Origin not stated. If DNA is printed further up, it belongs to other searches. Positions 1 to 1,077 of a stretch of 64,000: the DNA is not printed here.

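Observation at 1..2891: tRNA-Gln-adjacent minus-strand cluster: OLD-like AAA_15 ATPase, ClpP-like protease and two membrane proteins (candidate defence or abortive-infection island)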

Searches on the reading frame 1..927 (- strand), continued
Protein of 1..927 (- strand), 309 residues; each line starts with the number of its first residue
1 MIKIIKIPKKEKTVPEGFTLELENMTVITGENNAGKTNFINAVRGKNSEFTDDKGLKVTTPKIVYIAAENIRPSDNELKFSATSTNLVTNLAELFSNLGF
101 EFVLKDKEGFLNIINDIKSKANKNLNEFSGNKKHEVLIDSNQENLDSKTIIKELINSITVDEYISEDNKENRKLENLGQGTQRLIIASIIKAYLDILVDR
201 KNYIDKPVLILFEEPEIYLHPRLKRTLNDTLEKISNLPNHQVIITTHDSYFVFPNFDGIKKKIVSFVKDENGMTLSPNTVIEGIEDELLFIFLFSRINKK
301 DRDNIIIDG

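Call 30: predict_structure(alignment_id=A1)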
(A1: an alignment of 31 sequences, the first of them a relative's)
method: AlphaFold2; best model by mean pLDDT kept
length: 401 residues; sequences in the alignment: 31
mean_pLDDT: 79.9   pTM: 0.78
mean pLDDT of the five models: 79.9, 78.3, 78.1, 77.2, 76.6
residues with pLDDT >= 90: 159; 70-90: 137; 50-70: 77; < 50: 28
segments of 3 or more residues with pLDDT < 50: 72-84, 100-104, 142-145, 398-401
pLDDT, mean of each block of 10 residues (from residue 1): 96 96 94 91 92 92 79 42 56 63 53 76 77 66 52 63 71 70 73 75 79 80 81 88 91 83 92 85 83 92 94 92 92 90 91 96 95 93 76 49 39
secondary structure, 60 per line:
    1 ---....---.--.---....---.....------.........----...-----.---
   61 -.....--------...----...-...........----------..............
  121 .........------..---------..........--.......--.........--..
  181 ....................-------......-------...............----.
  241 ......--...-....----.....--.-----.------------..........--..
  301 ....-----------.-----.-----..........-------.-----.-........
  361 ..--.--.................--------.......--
elements in order: E4-7 E18-21 E25-29 H36-44 E49-51 E62-66 H86-96 H107-129 H147-156 E159-165 E168-173 H179-200 E208-213 H221-235 E240-246 H253-256 E261-265 H287-296 H299-304 H328-337 H353-362 H369-384 H393-399

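Call 34: fold_search(model_id=the predicted structure, library=pdb)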
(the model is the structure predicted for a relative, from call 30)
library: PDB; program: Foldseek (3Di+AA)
matches with E <= 10: 1245; with E <= 0.001: 410
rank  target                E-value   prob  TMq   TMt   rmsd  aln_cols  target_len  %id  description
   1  5h68_B                9.2e-09  1.00  0.43  0.50   7.3       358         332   14  Crystal structure of an engaged dimer of the Geobacillus stearothermophilus SMC head domain (released 2017-03-15)
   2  9lpa_B                1.0e-07  1.00  0.39  0.23  11.4       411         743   13  The cryo-EM structure of retron Eco8 in an active state (released 2025-11-19)
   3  3qkt_D                1.2e-07  1.00  0.42  0.51   8.6       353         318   14  Rad50 ABC-ATPase with adjacent coiled-coil region in complex with AMP-PNP (released 2011-03-30)
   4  9lp9_B                1.6e-07  1.00  0.37  0.21  12.1       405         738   14  The cryo-EM structure of retron Eco8 in a standby state (released 2025-11-19)
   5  4nck_B                1.9e-07  1.00  0.39  0.48   7.8       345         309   16  Crystal Structure of Pyrococcus furiosis Rad50 R797G mutation (released 2014-03-05)
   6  5dny_D                2.5e-07  1.00  0.41  0.46  11.7       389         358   13  Structure of the ATPrS-Mre11/Rad50-DNA complex (released 2016-02-24)
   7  9x9b_B                2.5e-07  1.00  0.38  0.22  12.4       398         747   13  Retron-Eco8 complex with ATP-Mg2+ (released 2026-03-04)
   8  4ncj_C                2.8e-07  1.00  0.44  0.53   6.5       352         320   14  Crystal Structure of Pyrococcus furiosis Rad50 R805E mutation with ADP Beryllium Flouride (released 2014-03-05)
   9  3zth_A                2.8e-07  1.00  0.37  0.42  15.2       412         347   13  Crystal structure of Stu0660 of Streptococcus thermophilus (released 2012-07-11)
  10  4nci                  3.0e-07  1.00  0.35  0.43  10.9       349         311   15  Crystal Structure of Pyrococcus furiosis Rad50 R805E mutation (released 2014-03-05)
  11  5h68_A                3.2e-07  1.00  0.42  0.50   7.3       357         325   13  Crystal structure of an engaged dimer of the Geobacillus stearothermophilus SMC head domain (released 2017-03-15)
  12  4ncj_B                3.2e-07  1.00  0.41  0.50   9.0       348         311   14  Crystal Structure of Pyrococcus furiosis Rad50 R805E mutation with ADP Beryllium Flouride (released 2014-03-05)
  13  8rof_A                3.4e-07  1.00  0.42  0.46   8.6       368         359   11  Human cohesin SMC1A-HD(shortCC-EQ)/RAD21-C complex - ADP-Mg-bound conformation (released 2024-09-11)
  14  5z69_A                3.4e-07  1.00  0.36  0.38  11.2       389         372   16  Structure of the recombination mediator protein RecF-ATPrS in RecFOR pathway (released 2018-10-17)
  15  8ro8_A                3.6e-07  1.00  0.40  0.45   8.7       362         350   12  Human cohesin SMC1A-HD(longCC-EQ)/RAD21-C complex - Apo closed P-loop conformation (released 2024-09-11)
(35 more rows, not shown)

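Call 53: search_protein_families(library=pfam, proteins=[P0001, P0094, P0048], max_evalue=10)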
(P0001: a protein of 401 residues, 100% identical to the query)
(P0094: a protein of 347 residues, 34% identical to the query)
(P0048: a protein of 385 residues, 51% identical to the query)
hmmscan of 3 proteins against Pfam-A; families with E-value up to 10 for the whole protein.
P0001 (401 aa): 10 families
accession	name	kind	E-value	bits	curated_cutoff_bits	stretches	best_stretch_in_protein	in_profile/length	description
PF13175.12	AAA_15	-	6.3e-19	69.3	32.1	2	100-252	239-374/374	AAA ATPase domain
PF13304.12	AAA_21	-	2.4e-16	61.1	27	2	122-252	194-303/304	AAA domain, putative AbiEii toxin, Type IV TA system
PF11398.14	DUF2813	-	0.00019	21.4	21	1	169-247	246-320/372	Protein of unknown function (DUF2813)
PF02463.25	SMC_N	-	0.0053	16.6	40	1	23-250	24-200/220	RecF/RecN/SMC N terminal domain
PF01926.29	MMR_HSR1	-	0.015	15.8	21.9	1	27-69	3-42/113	50S ribosome-binding GTPase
PF22642.1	MinC_N_1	-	0.082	13.7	27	1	98-148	8-58/78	Cell-division inhibitor MinC, N-terminal domain-like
PF09818.15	ABC_ATPase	-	0.085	12.3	23.2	1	12-72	70-130/283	P-loop domain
PF13555.12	AAA_29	-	0.097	12.9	27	1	19-43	18-42/61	P-loop containing region of AAA domain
PF00005.33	ABC_tran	-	0.12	13.4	25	1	18-136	6-100/137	ABC transporter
PF13476.12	AAA_23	-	1.6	9.7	27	1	18-203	13-172/201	AAA domain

P0094 (347 aa): 7 families
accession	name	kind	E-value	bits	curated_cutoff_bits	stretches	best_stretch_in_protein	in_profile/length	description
PF13175.12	AAA_15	-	7.8e-23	82.1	32.1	2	128-231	266-374/374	AAA ATPase domain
PF13304.12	AAA_21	-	1.9e-20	74.6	27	2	128-232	220-304/304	AAA domain, putative AbiEii toxin, Type IV TA system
PF13476.12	AAA_23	-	0.0025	18.9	27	1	15-46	13-43/201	AAA domain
PF02463.25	SMC_N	-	0.0082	16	40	1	15-50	16-52/220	RecF/RecN/SMC N terminal domain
PF11398.14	DUF2813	-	0.025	14.4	21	1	20-53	20-53/372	Protein of unknown function (DUF2813)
PF13555.12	AAA_29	-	0.079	13.2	27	1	15-46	15-46/61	P-loop containing region of AAA domain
PF23984.1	DUF7307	-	0.097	13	27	1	123-162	78-117/129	Pam3 gp33-like protein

P0048 (385 aa): 9 families
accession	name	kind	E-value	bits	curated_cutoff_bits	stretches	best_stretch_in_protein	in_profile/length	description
PF13175.12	AAA_15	-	5.1e-27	95.9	32.1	2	62-252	196-374/374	AAA ATPase domain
PF13304.12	AAA_21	-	1.7e-19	71.5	27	2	96-251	165-302/304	AAA domain, putative AbiEii toxin, Type IV TA system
PF02463.25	SMC_N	-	0.00038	20.4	40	1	1-43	1-44/220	RecF/RecN/SMC N terminal domain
PF01637.24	ATPase_2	-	0.002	18.4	33.2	2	14-67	11-50/225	ATPase domain predominantly from Archaea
PF13555.12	AAA_29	-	0.0046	17.1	27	1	15-44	14-43/61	P-loop containing region of AAA domain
PF13476.12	AAA_23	-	0.0077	17.3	27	1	8-43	5-39/201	AAA domain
PF11398.14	DUF2813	-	0.057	13.2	21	1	181-223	258-300/372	Protein of unknown function (DUF2813)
PF23357.1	DUF7088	-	0.094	13.3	27.8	1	96-156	15-75/105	Domain of unknown function (DUF7088)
PF00005.33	ABC_tran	-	0.29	12.2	25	1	17-161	5-125/137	ABC transporter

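Call 54: search_protein_families(library=padloc, proteins=[P0001], max_evalue=10)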
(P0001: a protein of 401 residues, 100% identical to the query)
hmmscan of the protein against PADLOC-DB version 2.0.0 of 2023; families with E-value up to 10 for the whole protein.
P0001 (401 aa): 99 families (the best 25 are shown)
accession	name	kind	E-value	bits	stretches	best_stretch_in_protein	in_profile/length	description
PDLC02358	Old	-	9.3e-26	88.7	2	106-253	196-330/578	Old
PDLC02979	AriA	-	1.1e-21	76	2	91-252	232-373/373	-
PDLC02980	AriA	-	6.7e-17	60.4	2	114-251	190-302/304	-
PDLC00067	GajA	-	1.1e-16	58.4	2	151-272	249-363/604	AAA ATPase domain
PDLC00062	GajA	-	2.1e-16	57.5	2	173-252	269-344/639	AAA ATPase domain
PDLC00091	GajA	-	7.7e-16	56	2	101-248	199-338/627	AAA ATPase domain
PDLC00070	GajA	-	1.1e-13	48.7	2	113-249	209-334/596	AAA ATPase domain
PDLC04135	mad3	-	1.7e-13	48.9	2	101-250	206-325/374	mads_3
PDLC04177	HEC-01A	-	9.7e-13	45.9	2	124-272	223-359/393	-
PDLC03878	NsnB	-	1.8e-12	45.7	2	60-250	111-279/345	-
PDLC00094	GajA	-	1.9e-12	44.5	2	175-248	269-338/569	AAA ATPase domain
PDLC04178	HEC-01A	-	2.8e-12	44.4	2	175-249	263-328/399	-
PDLC00099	GajA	-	5e-12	43.6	2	112-248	223-340/626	AAA ATPase domain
PDLC00066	GajA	-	1.3e-11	41.8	2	111-286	196-352/567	AAA ATPase domain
PDLC04182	HEC-01A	-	4e-11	40.5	2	192-252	295-351/406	-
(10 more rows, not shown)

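Call 77: search_protein_families(library=pfam, alignment_id=A7, max_evalue=0.00001)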
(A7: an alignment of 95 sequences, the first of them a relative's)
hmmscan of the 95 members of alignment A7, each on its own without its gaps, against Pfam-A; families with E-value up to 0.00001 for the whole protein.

A. member 1, L002:8281-8748:+ (156 aa): 1 family
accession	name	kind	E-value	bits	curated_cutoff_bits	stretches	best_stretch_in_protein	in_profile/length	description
PF00583.31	Acetyltransf_1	-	9.6e-08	32.7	20.7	1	15-135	2-116/116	Acetyltransferase (GNAT) family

B. families by the number of members that match (of 95 scanned): 84 families (the first 25 are shown)
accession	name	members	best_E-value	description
PF09903.14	DUF2130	6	1.9e-63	Uncharacterized protein conserved in bacteria (DUF2130)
PF01555.25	N6_N4_Mtase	5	2.6e-58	DNA methylase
PF11074.14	DUF2779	4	6e-41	Domain of unknown function(DUF2779)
PF00145.23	DNA_methylase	3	6.7e-94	C-5 cytosine-specific DNA methylase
PF13589.12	HATPase_c_3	2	6.3e-19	Histidine kinase-, DNA gyrase B-, and HSP90-like ATPase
PF13412.12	HTH_24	2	1.6e-10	Winged helix-turn-helix DNA-binding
PF02086.21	MethyltransfD12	2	4.2e-07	D12 class N6 adenine-specific DNA methyltransferase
PF01409.25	tRNA-synt_2d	1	3.5e-91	tRNA synthetases class II core domain (F)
PF10755.14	DUF2585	1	1.9e-68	Protein of unknown function (DUF2585)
PF01434.24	Peptidase_M41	1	1.1e-62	Peptidase family M41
PF06300.18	Tsp45I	1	1.6e-58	Tsp45I type II restriction enzyme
PF00004.35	AAA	1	1.4e-43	ATPase family associated with various cellular activities (AAA)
PF05970.20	PIF1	1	3.1e-39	PIF1-like helicase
PF00589.27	Phage_integrase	1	4.2e-39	Phage integrase family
PF13304.12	AAA_21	1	1.1e-38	AAA domain, putative AbiEii toxin, Type IV TA system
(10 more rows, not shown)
